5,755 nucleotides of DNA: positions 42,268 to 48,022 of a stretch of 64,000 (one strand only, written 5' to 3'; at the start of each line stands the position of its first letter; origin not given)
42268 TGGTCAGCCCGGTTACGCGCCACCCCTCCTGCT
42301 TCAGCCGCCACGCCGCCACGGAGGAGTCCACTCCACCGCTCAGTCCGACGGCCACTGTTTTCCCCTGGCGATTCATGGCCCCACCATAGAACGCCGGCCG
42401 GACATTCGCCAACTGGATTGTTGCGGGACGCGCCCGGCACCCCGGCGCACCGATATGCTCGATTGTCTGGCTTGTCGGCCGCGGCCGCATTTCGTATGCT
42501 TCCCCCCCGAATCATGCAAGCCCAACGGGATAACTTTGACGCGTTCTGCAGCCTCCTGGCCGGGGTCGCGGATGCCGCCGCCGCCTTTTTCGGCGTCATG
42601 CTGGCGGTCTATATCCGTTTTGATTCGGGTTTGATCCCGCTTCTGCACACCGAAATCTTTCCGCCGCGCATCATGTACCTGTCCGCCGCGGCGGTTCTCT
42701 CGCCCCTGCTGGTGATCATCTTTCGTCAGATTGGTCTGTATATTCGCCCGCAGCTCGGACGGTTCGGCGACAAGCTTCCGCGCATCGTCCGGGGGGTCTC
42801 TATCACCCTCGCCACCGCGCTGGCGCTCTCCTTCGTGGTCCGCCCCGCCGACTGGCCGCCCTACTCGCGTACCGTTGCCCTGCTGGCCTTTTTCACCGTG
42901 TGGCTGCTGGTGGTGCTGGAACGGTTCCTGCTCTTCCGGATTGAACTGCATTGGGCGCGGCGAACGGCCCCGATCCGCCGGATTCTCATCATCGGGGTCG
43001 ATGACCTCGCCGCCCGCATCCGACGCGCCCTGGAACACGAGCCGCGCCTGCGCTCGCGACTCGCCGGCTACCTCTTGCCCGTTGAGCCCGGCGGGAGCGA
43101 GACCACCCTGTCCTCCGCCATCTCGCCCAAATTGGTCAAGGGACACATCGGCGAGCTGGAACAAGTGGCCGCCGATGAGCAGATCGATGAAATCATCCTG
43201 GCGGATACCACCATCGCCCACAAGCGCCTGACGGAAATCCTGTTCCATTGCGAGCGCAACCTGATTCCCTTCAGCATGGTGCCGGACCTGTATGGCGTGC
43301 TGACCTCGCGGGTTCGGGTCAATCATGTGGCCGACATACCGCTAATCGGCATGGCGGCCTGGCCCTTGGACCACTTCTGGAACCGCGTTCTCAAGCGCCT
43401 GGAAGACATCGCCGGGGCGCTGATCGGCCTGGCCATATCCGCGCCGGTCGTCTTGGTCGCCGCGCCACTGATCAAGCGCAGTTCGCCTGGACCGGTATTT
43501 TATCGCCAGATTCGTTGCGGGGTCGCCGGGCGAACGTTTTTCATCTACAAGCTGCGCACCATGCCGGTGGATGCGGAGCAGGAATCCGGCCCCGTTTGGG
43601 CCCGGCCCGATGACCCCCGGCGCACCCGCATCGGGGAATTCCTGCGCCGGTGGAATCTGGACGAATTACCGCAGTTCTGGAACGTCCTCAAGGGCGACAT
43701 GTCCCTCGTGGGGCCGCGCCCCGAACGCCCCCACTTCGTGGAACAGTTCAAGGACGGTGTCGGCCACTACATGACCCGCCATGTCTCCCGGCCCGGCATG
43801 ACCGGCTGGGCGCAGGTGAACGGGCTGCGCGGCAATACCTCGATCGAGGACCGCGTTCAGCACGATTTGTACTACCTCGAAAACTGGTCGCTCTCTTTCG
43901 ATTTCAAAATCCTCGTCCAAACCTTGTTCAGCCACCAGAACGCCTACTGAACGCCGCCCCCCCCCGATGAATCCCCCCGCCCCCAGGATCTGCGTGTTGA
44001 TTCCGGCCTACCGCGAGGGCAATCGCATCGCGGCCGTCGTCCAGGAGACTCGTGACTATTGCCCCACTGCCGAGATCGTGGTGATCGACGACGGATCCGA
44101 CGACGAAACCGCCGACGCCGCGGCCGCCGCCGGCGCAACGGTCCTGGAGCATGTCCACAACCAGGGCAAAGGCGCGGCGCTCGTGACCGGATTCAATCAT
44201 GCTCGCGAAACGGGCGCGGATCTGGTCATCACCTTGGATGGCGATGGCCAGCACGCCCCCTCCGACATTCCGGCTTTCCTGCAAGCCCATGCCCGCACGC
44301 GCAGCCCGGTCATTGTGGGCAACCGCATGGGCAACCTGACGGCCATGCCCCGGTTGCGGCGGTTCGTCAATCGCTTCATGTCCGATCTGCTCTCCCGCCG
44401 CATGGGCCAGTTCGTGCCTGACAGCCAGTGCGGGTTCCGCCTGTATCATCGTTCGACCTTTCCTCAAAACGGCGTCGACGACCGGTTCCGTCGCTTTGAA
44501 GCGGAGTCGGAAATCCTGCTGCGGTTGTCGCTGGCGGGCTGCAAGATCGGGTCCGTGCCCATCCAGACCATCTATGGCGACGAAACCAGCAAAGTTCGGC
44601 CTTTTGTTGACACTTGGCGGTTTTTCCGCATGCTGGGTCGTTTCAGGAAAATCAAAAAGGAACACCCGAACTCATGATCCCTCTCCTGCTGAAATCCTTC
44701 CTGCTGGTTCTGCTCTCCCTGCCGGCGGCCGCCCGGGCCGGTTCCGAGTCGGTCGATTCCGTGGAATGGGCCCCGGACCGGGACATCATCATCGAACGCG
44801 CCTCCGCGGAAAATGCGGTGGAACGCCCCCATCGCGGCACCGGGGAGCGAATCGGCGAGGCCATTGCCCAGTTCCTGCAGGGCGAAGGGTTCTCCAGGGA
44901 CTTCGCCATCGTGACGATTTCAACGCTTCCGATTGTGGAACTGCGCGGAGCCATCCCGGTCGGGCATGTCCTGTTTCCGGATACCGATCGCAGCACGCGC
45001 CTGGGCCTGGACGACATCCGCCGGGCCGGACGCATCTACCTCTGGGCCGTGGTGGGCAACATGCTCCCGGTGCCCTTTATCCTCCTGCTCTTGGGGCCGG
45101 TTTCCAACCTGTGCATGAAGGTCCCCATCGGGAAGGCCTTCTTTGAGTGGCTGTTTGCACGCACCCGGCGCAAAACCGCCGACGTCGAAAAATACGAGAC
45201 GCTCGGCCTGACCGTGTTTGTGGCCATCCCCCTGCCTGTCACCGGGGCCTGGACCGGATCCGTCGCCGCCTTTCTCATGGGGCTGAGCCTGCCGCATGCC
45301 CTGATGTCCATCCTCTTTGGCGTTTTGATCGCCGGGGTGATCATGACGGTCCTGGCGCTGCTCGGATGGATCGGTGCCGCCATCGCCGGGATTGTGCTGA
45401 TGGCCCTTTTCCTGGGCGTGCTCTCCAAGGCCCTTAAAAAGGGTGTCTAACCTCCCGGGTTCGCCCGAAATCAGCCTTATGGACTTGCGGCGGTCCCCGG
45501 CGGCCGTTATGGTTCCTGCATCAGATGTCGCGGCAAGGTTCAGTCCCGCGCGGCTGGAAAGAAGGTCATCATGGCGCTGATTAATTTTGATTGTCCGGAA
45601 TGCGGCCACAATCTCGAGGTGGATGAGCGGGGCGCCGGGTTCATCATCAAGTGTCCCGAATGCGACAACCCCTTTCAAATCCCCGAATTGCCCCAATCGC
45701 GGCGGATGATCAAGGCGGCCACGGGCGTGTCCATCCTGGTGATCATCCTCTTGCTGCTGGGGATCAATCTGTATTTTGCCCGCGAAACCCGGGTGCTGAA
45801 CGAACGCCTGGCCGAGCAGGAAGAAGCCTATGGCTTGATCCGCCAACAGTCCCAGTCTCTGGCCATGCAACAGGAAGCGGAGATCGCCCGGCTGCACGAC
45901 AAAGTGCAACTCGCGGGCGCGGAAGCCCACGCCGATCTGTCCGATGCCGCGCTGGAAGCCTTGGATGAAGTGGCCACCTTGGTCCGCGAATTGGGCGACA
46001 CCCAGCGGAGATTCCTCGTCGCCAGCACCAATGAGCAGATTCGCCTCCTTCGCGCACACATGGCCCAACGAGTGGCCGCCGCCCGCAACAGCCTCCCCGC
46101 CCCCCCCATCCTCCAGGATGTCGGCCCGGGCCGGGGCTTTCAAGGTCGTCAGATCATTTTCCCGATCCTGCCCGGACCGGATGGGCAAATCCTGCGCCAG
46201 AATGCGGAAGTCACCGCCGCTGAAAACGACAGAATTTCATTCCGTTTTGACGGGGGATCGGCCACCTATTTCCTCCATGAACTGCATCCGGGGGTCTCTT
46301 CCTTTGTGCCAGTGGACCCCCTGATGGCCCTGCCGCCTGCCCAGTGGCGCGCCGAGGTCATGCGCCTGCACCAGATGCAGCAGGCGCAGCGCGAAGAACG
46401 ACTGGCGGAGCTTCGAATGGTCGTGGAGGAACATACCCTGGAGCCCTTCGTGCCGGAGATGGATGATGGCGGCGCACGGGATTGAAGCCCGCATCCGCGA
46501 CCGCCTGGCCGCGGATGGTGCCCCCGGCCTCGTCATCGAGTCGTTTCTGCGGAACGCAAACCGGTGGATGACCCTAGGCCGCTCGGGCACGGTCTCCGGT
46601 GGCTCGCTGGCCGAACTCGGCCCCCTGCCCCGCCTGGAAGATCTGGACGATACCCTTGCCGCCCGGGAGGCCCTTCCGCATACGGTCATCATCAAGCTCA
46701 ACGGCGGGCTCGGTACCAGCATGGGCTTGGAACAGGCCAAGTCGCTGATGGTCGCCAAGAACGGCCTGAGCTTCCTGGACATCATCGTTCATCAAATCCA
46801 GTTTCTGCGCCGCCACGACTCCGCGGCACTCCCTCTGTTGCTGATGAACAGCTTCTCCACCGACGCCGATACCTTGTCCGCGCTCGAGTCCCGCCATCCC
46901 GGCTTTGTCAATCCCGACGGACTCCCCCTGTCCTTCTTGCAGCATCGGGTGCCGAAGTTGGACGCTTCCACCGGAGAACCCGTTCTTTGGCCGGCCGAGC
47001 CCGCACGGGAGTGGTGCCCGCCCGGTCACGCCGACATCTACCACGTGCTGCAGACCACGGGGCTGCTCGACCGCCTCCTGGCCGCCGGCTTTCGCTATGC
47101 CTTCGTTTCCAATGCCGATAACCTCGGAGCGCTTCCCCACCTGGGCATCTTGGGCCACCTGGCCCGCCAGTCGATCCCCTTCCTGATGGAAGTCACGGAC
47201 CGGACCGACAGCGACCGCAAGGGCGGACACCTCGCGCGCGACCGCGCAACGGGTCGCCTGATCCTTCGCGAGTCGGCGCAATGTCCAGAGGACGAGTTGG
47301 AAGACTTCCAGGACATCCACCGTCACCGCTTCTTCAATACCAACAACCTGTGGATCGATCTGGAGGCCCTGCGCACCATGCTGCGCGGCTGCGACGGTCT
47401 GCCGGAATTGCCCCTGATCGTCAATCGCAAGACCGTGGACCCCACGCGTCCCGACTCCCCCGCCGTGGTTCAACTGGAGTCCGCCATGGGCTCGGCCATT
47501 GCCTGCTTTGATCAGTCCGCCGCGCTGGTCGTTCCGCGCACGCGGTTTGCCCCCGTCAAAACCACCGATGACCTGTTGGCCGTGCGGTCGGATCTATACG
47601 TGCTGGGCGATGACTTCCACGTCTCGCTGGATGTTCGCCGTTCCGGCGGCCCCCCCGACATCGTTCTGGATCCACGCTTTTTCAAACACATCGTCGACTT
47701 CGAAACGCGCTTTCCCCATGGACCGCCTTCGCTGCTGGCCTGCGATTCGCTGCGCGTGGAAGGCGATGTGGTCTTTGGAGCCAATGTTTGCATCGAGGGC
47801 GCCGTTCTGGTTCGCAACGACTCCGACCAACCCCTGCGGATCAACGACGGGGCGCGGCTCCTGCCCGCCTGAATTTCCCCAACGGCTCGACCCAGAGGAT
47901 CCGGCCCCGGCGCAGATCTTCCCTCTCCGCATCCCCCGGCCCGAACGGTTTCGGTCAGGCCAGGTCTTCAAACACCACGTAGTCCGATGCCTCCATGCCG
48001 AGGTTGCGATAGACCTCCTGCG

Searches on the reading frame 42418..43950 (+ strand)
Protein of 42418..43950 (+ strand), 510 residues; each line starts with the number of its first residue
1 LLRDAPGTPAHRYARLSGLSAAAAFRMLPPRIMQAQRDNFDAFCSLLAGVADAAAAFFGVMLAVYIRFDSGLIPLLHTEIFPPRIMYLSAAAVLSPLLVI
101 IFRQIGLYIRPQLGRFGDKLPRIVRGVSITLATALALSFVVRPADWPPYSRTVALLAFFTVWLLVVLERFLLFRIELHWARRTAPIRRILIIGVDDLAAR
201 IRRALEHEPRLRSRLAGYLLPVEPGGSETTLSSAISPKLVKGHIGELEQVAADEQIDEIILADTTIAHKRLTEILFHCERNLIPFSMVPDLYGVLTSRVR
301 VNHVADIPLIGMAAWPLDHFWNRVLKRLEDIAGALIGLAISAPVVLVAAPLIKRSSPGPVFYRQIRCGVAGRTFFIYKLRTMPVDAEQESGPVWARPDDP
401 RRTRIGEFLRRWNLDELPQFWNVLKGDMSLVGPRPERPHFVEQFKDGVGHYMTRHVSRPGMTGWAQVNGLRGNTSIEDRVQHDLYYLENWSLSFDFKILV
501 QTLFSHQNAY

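Call 52: search_protein_families(library=pfam, proteins=[window:42418-43950:+], max_evalue=0.00001)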
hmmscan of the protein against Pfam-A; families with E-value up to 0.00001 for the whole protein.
window:42418-43950:+ (510 aa): 2 families
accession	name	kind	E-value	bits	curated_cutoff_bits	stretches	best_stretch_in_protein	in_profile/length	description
PF02397.22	Bac_transf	-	2.4e-65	219.9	27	1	326-504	1-175/179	Bacterial sugar transferase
PF13727.12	CoA_binding_3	-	4.9e-11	43.4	25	1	106-289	4-175/175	CoA-binding domain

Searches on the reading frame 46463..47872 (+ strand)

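Call 52: search_protein_families(library=pfam, proteins=[window:46463-47872:+], max_evalue=0.00001)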
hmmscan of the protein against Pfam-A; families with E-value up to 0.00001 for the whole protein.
window:46463-47872:+ (469 aa): 1 family
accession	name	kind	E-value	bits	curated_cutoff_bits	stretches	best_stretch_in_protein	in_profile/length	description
PF01704.24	UDPGP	-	2.7e-120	402.3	22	1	59-444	38-412/413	UTP--glucose-1-phosphate uridylyltransferase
